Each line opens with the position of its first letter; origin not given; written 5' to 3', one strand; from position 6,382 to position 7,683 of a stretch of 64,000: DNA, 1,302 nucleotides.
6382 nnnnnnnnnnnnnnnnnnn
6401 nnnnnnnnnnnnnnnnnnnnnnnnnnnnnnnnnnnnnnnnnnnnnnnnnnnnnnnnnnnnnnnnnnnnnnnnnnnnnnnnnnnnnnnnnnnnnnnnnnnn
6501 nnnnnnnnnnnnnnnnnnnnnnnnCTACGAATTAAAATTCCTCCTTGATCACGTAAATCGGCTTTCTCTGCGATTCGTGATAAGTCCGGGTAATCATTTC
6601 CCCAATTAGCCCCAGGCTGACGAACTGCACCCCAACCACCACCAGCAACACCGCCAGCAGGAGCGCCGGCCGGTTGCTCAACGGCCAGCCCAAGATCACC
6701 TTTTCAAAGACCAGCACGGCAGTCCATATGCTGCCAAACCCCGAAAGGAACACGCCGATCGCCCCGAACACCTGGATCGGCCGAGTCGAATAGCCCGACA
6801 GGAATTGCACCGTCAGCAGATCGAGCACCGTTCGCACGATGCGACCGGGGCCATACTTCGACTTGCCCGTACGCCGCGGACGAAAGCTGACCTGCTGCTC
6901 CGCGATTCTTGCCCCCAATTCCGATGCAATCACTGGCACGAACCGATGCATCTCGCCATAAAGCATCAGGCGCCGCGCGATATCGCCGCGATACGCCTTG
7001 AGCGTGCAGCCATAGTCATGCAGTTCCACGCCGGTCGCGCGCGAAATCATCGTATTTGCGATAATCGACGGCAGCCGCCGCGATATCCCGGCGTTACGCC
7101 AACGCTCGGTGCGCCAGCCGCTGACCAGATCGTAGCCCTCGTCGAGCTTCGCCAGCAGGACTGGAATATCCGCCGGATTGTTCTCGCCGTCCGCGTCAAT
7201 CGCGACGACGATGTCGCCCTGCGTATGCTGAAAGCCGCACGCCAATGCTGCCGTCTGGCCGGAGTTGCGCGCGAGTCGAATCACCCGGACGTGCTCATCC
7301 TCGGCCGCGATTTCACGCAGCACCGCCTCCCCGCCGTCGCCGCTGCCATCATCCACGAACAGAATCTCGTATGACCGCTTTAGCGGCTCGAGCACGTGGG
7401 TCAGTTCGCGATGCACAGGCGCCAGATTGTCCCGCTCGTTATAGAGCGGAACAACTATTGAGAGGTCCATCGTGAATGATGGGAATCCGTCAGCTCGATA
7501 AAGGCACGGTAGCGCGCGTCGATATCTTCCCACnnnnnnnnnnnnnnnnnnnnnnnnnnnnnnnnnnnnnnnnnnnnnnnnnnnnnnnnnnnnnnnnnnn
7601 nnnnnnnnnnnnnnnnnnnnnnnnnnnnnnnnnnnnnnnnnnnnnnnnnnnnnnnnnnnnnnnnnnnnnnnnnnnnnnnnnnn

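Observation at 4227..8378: Ugd + SDR epimerase/decarboxylase + ArnC/RgtE-like GT2 + PfkB kinase operon: lipid-linked acidic or pentose sugar donor synthesis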

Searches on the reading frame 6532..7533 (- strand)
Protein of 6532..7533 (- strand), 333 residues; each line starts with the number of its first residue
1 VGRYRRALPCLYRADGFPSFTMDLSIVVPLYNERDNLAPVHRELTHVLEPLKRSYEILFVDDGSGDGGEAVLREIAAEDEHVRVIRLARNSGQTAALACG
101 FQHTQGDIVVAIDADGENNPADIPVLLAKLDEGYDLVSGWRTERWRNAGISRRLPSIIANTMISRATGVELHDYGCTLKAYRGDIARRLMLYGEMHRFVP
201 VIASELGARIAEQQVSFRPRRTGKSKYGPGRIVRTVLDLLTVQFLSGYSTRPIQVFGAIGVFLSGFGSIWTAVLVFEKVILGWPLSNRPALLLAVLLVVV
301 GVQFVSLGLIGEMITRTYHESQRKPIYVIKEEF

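Call 4: search_protein_families(library=pfam, proteins=[window:6532-7533:-])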
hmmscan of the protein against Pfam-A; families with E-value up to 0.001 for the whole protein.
window:6532-7533:- (333 aa): 3 families
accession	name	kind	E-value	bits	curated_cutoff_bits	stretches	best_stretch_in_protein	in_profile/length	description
PF00535.33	Glycos_transf_2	-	3e-31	109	23.3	1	25-188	1-166/168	Glycosyl transferase family 2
PF13641.12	Glyco_tranf_2_3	-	1.9e-05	25.2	27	1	24-138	3-120/230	Glycosyltransferase like family 2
PF10111.15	Glyco_tranf_2_2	-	0.00038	20.5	27.3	1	25-115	1-91/276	Glycosyltransferase like family 2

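Call 5: search_protein_families(library=ncbifam, proteins=[window:6532-7533:-])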
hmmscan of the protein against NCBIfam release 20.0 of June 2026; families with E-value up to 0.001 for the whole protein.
window:6532-7533:- (333 aa): 21 families
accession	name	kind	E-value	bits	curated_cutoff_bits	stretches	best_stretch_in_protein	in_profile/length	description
NF007986.1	PRK10714.1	equivalog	3.3e-63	213.6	529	1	23-330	7-309/316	undecaprenyl-phosphate 4-deoxy-4-formamido-L-arabinose transferase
NF047588.1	GlcsyltransPgfSStrep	equivalog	4.5e-42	144.3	500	1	22-331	1-304/308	glycosyltransferase PgfS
TIGR04182.1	glyco_TIGR04182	equivalog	4.4e-20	72.3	325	1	23-322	1-290/293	S-layer glycoprotein N-glycosyltransferase AglJ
TIGR03937.1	PgaC_IcaA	equivalog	1.2e-16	60.8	422.3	1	24-118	47-138/407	poly-beta-1,6-N-acetyl-D-glucosamine synthase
TIGR03965.1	mycofact_glyco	equivalog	3.2e-13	49.4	280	1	18-132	71-181/467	mycofactocin biosynthesis glycosyltransferase MftF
NF007482.0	PRK10073.1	equivalog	6.9e-12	45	423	1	21-125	5-105/334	glycosyltransferase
NF041875.1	EPS_EpsD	equivalog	2e-11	43.9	370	1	24-123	1-97/325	exopolysaccharide biosynthesis glycosyltransferase EpsD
NF047683.1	TeichurnBiosyTuaG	equivalog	1.3e-10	41.4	400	1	23-118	7-99/252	teichuronic acid biosynthesis protein TuaG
NF041391.1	DPhHxTase_Halo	equivalog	3.9e-10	39.1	375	1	31-189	4-153/213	dolichyl-phosphate hexose transferase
NF058614.1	PPMAGASynPpgS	equivalog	1.4e-09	37.7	370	1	23-216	1-195/226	polyprenyl-phospho-N-acetylgalactosaminyl synthase PpgS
NF045692.1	OglycostaseCruG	equivalog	2.7e-09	36.4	600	1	20-138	39-161/386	2'-O-glycosyltransferase CruG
TIGR04283.1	glyco_like_mftF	equivalog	3.6e-09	36.6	182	1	24-118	1-85/221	TIGR04283 family arsenosugar biosynthesis glycosyltransferase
NF050050.1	ProtGlycPglI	equivalog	7.4e-08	32.1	500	1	23-138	3-116/306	GalNAc(5)-diNAcBac-PP-undecaprenol beta-1,3-glucosyltransferase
NF010496.0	PRK13915.1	equivalog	2.5e-07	30.1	262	1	23-126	32-138/307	glucosyl-3-phosphoglycerate synthase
TIGR03111.1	glyc2_xrt_Gpos1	hypoth_equivalog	1.8e-06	27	363.95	1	23-130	50-156/439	TIGR03111 family XrtG-associated glycosyltransferase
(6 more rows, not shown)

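Call 7: search_solved_structures(query=window:6532-7533:-, max_evalue=0.00001)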
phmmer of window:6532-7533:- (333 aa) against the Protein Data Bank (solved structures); distinct sequences matched with E-value up to 0.00001: 8.
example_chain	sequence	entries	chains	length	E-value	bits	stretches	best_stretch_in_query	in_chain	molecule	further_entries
9bhc_C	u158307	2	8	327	1.5e-56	195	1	23-331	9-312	Undecaprenyl-phosphate 4-deoxy-4-formamido-L-arabinose transferase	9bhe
8vxh_A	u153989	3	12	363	2e-56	194.7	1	23-331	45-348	Undecaprenyl-phosphate 4-deoxy-4-formamido-L-arabinose transferase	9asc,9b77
9hwj_A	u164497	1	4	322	2.6e-56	194.2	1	24-331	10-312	Undecaprenyl-phosphate 4-deoxy-4-formamido-L-arabinose transferase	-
5eke_A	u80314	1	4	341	7e-39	137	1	20-331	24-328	Uncharacterized glycosyltransferase sll0501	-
5ekp_C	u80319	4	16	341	1.3e-38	136.1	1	20-331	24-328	Uncharacterized glycosyltransferase sll0501 | Glycosyltransferase sll0501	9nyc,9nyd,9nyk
9nye_A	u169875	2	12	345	1.3e-38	136.1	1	20-331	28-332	Glycosyltransferase sll0501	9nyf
5mlz_A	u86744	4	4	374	9.2e-16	61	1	21-143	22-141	Dolichol monophosphate mannose synthase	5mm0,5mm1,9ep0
5hea_A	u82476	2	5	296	1.8e-06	30.4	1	24-116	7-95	Putative glycosyltransferase (GalT1)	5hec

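Call 9: find_homologous_proteins(query=window:6532-7470:-, max_evalue=1e-30)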
Query window:6532-7470:- (312 aa): 8000 proteins with E <= 1e-30 among 8000 candidates; the best 120 are listed.
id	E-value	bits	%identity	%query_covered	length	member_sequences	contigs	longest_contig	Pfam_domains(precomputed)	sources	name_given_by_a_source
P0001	5.0e-203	691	100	100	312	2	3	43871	PF13641.13,PF00535.33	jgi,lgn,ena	-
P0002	1.2e-189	647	91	100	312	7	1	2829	PF00535.33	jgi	jgi:glycosyltransferase involved in cell wall biosynthesis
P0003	2.7e-188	642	93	100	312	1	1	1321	PF00535.33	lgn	-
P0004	2.1e-186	636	90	100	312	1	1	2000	PF00535.33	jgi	jgi:glycosyltransferase involved in cell wall biosynthesis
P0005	1.6e-185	633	90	100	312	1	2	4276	PF00535.33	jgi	jgi:glycosyltransferase involved in cell wall biosynthesis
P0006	2.4e-185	633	90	100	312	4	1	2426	PF13641.13,PF00535.33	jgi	jgi:glycosyltransferase involved in cell wall biosynthesis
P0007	8.9e-185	631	91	100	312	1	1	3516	PF00535.33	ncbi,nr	ncbi:MAG TPA: glycosyltransferase family 2 protein [Candidatus Binataceae bacterium]|nr:glycosyltran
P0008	9.2e-184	628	89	100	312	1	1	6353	PF00535.33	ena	-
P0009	4.9e-183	625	88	100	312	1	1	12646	PF00535.33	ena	-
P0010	2.3e-182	623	88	100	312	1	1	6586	PF00535.33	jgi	-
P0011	3.7e-179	613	88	100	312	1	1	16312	PF00535.33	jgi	jgi:glycosyltransferase involved in cell wall biosynthesis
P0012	1.2e-178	611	87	100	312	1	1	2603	PF00535.33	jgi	jgi:glycosyltransferase involved in cell wall biosynthesis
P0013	1.5e-175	601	86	100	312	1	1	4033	PF00535.33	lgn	-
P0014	4.7e-174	596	85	100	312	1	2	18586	PF00535.33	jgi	-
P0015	1.3e-173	594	83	100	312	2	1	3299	PF00535.33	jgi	jgi:glycosyltransferase involved in cell wall biosynthesis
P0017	2.3e-166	570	80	100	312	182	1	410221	PF00535.33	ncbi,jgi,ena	jgi:glycosyltransferase involved in cell wall biosynthesis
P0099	1.5e-154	532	75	100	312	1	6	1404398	PF10111.15,PF00535.33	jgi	jgi:glycosyltransferase involved in cell wall biosynthesis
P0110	6.1e-154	530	74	100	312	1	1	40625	PF10111.15,PF00535.33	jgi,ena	jgi:glycosyltransferase involved in cell wall biosynthesis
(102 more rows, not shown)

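Call 11: find_encoding_contigs(protein=P0001, flank=10000, max_places=3)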
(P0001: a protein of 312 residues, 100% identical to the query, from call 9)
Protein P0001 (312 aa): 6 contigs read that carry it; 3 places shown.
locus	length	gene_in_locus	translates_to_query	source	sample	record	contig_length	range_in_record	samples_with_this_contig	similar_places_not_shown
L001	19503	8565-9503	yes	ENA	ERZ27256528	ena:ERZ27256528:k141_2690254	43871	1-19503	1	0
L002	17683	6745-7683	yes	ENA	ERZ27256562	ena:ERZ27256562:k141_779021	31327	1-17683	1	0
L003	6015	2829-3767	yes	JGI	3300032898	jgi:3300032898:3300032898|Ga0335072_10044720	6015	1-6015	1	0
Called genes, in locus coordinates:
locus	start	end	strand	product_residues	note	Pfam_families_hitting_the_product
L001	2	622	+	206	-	?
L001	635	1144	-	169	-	-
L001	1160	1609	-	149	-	PF13442:Cytochrome_CBB3 (weak), PF00034:Cytochrom_C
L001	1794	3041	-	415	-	PF04909:Amidohydro_2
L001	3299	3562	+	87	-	PF17090:Ytca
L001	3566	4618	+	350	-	PF25917:BSH_RND, PF25963:Beta-barrel_AAEA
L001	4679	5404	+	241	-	PF08242:Methyltransf_12 (weak), PF13649:Methyltransf_25 (weak)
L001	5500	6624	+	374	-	PF21016:RlmN_N, PF04055:Radical_SAM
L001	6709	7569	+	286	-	PF01048:PNP_UDP_1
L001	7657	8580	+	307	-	PF00294:PfkB, PF08543:Phos_pyr_kin (weak)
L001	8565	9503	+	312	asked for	PF00535:Glycos_transf_2, PF13641:Glyco_tranf_2_3 (weak)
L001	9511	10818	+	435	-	PF03721:UDPG_MGDP_dh_N, PF00984:UDPG_MGDP_dh, PF03720:UDPG_MGDP_dh_C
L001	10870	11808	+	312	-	PF01073:3Beta_HSD, PF01370:Epimerase, PF02719:Polysacc_synt_2, PF04321:RmlD_sub_bind, PF07993:NAD_binding_4 (faint), PF13460:NAD_binding_10, PF16363:GDP_Man_Dehyd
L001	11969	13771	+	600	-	PF00009:GTP_EFTU, PF03144:GTP_EFTU_D2, PF00679:EFG_C, PF06421:LepA_C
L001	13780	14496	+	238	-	PF10502:Peptidase_S26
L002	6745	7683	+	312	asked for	PF00535:Glycos_transf_2, PF13641:Glyco_tranf_2_3 (weak)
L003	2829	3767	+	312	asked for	PF00535:Glycos_transf_2, PF13641:Glyco_tranf_2_3 (weak)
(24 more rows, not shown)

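Call 12: find_encoding_contigs(protein=P0099, flank=10000, max_places=2)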
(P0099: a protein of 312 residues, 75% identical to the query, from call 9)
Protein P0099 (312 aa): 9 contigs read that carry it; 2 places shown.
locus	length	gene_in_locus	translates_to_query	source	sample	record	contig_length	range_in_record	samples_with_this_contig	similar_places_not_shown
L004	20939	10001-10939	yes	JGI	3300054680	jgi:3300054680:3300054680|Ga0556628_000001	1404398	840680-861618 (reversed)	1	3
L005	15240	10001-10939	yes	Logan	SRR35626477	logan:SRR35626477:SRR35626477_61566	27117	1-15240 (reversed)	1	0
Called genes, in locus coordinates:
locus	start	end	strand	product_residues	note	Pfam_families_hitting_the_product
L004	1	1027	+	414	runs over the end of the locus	PF00180:Iso_dh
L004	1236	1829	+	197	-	-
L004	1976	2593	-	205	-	PF13577:SnoaL_4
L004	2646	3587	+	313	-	PF00056:Ldh_1_N, PF02866:Ldh_1_C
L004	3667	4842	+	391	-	PF08442:ATP-grasp_2, PF13549:ATP-grasp_5, PF24948:Citrate_synth_N, PF00549:Ligase_CoA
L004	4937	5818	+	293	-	PF02629:CoA_binding, PF13607:Succ_CoA_lig, PF00549:Ligase_CoA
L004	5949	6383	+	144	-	PF00334:NDK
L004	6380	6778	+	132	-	-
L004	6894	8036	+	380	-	PF21016:RlmN_N, PF04055:Radical_SAM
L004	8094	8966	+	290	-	PF01048:PNP_UDP_1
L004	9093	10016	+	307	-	PF00294:PfkB, PF08543:Phos_pyr_kin (faint)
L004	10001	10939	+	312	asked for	PF00535:Glycos_transf_2, PF10111:Glyco_tranf_2_2 (weak)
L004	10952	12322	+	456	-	PF03721:UDPG_MGDP_dh_N, PF00984:UDPG_MGDP_dh, PF03720:UDPG_MGDP_dh_C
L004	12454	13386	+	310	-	PF01073:3Beta_HSD, PF01370:Epimerase, PF02719:Polysacc_synt_2, PF04321:RmlD_sub_bind, PF07993:NAD_binding_4 (faint), PF16363:GDP_Man_Dehyd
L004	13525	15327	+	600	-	PF00009:GTP_EFTU, PF22042:EF-G_D2 (weak), PF03144:GTP_EFTU_D2, PF00679:EFG_C, PF06421:LepA_C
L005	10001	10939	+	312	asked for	PF00535:Glycos_transf_2, PF10111:Glyco_tranf_2_2 (weak)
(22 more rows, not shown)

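Call 23: search_protein_representatives(protein=window:6532-7470:-)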
Query: 312 residues. Proteins with E-value up to 0.001 (for the whole library): 78296; up to 1e-10: 20715; up to 1e-30: 2411. The best 150 are listed.
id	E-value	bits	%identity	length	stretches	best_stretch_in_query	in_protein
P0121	9.1e-127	438.8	39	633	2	1-295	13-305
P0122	1.9e-108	378.6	54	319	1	1-310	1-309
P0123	2.3e-99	348.8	54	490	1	2-309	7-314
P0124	2.1e-98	345.6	52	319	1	2-311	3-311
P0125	2.0e-96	339.1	51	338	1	3-309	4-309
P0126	2.3e-95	335.6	54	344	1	2-312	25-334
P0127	8.2e-94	330.5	50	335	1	2-310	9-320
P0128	4.1e-92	325.0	51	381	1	1-310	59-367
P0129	3.2e-91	322.0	51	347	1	2-308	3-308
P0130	1.6e-89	316.5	51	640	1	2-310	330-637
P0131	8.3e-89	314.1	49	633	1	1-310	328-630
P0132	1.1e-88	313.7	47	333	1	2-310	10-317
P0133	1.2e-88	313.5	47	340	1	3-310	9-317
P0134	1.4e-88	313.3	48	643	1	2-310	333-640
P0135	2.5e-88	312.6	46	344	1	3-311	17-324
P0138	6.8e-86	304.5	50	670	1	2-309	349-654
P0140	8.4e-85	301.0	46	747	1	2-310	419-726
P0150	3.3e-83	295.7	49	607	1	2-309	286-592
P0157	2.4e-79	283.0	43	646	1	3-309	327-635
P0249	2.0e-69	250.5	41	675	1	3-304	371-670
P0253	2.6e-69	250.1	43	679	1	2-306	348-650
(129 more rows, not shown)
